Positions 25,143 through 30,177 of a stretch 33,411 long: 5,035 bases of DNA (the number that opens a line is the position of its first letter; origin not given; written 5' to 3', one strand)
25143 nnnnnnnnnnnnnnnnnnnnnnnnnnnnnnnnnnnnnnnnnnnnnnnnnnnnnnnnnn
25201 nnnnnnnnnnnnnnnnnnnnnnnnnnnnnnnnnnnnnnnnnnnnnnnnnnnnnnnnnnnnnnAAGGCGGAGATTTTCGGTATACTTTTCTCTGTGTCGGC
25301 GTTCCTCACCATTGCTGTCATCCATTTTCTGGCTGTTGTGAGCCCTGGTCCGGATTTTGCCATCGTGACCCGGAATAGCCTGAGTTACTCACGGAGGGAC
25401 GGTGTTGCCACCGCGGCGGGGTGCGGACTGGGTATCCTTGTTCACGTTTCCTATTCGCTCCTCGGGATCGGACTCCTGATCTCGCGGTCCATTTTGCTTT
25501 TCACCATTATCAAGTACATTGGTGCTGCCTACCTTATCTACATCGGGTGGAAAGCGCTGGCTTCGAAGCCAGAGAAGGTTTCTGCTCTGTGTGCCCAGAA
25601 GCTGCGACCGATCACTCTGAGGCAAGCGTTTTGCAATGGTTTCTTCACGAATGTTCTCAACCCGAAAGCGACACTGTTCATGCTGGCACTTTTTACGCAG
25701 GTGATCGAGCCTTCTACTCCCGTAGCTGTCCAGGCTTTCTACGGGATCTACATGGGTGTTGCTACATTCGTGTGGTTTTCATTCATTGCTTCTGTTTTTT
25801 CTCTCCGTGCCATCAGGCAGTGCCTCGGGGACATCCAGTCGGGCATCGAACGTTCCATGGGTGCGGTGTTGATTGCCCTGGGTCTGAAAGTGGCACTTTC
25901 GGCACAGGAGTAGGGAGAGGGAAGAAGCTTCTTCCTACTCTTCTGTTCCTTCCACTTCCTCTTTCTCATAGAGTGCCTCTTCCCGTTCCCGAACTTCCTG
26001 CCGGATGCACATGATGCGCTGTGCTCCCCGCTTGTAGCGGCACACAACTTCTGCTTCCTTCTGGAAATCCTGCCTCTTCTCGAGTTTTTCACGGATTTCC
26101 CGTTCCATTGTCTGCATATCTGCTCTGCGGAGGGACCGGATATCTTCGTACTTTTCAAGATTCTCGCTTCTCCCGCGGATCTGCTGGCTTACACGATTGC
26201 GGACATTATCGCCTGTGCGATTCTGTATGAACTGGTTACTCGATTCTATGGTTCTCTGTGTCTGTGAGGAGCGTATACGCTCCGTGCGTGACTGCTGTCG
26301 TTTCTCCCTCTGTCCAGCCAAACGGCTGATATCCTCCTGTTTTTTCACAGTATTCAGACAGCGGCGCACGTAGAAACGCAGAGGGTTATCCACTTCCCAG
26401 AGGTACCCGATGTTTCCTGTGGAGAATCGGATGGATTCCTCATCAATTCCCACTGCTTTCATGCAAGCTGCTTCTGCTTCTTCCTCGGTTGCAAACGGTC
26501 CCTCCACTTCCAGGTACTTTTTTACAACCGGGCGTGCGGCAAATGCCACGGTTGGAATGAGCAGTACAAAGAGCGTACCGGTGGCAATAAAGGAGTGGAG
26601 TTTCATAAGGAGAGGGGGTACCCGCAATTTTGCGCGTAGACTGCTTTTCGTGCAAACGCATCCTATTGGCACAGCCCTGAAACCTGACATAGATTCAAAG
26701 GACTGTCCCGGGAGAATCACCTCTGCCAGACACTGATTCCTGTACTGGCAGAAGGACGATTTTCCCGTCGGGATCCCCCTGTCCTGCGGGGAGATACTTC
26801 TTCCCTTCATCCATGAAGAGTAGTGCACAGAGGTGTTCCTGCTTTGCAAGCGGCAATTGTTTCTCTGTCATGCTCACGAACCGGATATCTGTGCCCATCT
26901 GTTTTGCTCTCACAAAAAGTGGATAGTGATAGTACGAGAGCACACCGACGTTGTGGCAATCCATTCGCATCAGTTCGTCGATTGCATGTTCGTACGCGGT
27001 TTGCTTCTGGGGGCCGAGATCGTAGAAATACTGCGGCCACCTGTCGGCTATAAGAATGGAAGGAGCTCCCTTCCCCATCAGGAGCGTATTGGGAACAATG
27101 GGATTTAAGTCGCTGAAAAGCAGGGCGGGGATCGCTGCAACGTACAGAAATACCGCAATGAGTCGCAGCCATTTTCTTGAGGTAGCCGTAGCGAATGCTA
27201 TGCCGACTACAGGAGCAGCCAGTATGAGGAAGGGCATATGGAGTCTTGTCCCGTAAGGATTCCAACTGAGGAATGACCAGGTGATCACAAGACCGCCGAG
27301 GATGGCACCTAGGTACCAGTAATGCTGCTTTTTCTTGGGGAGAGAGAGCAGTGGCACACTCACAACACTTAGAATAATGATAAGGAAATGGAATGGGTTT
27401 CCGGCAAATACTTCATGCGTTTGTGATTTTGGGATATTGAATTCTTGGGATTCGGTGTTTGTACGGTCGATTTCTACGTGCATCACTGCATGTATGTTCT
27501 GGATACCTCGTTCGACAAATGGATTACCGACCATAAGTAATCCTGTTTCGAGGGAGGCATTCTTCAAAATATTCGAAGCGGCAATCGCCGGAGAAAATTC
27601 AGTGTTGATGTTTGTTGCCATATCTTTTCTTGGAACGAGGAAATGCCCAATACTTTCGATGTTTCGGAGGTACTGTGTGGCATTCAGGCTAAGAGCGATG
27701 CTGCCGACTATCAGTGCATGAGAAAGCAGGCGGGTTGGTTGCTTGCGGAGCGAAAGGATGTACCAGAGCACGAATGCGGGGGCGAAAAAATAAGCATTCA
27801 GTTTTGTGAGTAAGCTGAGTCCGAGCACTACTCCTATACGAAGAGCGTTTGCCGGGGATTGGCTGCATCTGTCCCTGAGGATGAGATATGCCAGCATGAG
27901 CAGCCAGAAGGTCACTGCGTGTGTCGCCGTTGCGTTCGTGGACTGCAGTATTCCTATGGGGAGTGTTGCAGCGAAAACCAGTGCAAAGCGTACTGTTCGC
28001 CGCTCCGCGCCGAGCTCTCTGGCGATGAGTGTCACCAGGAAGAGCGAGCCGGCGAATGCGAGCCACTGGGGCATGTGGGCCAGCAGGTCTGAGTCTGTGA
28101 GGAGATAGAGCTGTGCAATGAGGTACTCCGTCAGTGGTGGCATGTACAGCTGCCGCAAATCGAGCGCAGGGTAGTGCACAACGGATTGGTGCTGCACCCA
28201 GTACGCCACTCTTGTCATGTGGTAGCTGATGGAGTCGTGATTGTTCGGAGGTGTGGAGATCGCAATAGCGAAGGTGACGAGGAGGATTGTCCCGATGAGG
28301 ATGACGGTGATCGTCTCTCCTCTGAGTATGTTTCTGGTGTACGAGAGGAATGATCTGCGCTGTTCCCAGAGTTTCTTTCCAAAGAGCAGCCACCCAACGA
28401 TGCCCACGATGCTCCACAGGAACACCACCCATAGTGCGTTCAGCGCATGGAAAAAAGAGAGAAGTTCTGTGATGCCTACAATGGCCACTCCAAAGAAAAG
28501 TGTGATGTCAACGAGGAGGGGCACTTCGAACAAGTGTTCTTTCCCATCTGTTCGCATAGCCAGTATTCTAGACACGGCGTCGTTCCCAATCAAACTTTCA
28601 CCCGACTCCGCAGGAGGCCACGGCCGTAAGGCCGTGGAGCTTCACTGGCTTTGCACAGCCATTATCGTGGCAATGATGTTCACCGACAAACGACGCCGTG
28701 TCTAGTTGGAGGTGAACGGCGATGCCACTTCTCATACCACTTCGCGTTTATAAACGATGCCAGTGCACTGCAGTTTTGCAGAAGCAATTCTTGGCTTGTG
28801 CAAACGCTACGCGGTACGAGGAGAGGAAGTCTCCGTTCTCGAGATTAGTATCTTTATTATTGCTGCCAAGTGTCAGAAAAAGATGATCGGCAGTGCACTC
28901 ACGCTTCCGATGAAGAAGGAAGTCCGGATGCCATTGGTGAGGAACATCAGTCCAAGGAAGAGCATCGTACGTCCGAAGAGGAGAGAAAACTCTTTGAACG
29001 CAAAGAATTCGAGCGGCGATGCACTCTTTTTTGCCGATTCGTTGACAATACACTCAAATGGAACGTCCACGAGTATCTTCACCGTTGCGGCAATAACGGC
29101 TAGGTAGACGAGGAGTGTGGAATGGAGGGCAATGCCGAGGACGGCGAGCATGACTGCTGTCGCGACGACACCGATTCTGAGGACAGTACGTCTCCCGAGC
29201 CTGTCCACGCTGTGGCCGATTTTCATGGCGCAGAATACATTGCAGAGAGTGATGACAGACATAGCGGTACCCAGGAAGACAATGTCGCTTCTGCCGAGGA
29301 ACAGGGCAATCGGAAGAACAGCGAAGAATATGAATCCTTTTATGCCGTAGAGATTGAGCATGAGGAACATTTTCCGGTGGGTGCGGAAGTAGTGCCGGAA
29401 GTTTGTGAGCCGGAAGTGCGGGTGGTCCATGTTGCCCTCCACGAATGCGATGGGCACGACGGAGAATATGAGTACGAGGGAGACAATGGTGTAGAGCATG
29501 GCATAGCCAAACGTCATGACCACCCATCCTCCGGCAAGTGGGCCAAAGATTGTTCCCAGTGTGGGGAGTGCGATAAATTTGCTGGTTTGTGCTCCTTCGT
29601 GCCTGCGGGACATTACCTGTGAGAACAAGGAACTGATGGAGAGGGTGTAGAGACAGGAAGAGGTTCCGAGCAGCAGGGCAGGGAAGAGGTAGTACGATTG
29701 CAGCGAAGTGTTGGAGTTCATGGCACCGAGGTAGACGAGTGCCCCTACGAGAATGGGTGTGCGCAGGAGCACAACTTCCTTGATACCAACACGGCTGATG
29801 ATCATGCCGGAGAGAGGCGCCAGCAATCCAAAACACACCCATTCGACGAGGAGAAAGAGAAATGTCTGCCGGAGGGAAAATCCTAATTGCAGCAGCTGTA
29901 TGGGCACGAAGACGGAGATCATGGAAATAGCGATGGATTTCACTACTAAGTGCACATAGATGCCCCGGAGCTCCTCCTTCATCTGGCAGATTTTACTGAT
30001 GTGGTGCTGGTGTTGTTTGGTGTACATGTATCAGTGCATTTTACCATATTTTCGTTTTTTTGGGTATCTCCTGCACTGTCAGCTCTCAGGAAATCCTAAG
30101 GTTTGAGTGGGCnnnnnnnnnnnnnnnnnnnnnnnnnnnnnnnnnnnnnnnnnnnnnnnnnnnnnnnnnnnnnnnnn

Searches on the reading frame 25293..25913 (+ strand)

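Call 9: search_protein_families(library=pfam, proteins=[window:25293-25913:+], max_evalue=0.001)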
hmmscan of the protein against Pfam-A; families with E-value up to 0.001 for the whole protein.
window:25293-25913:+ (206 aa): 1 family
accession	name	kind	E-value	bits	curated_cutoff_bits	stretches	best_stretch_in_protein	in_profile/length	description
PF01810.24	LysE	-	2.8e-34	118.7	25.6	1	14-202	3-191/193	LysE type translocator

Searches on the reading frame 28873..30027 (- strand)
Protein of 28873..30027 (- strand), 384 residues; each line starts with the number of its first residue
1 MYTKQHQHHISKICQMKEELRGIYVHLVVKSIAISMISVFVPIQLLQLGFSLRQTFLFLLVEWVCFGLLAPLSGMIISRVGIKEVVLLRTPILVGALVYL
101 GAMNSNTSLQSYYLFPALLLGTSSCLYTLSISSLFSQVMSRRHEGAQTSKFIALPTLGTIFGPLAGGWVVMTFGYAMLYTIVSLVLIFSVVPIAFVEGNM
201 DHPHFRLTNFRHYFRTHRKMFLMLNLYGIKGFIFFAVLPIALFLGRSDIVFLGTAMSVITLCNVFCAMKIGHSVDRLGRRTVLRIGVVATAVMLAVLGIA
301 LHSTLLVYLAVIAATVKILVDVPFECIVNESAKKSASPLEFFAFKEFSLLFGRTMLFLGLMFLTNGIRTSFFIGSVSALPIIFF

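Call 9: search_protein_families(library=pfam, proteins=[window:28873-30027:-], max_evalue=0.001)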
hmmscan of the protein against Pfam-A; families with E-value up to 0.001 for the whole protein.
window:28873-30027:- (384 aa): 1 family
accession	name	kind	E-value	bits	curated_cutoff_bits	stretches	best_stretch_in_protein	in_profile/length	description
PF07690.21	MFS_1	-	2e-12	47.2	33.4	1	31-312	9-302/347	Major Facilitator Superfamily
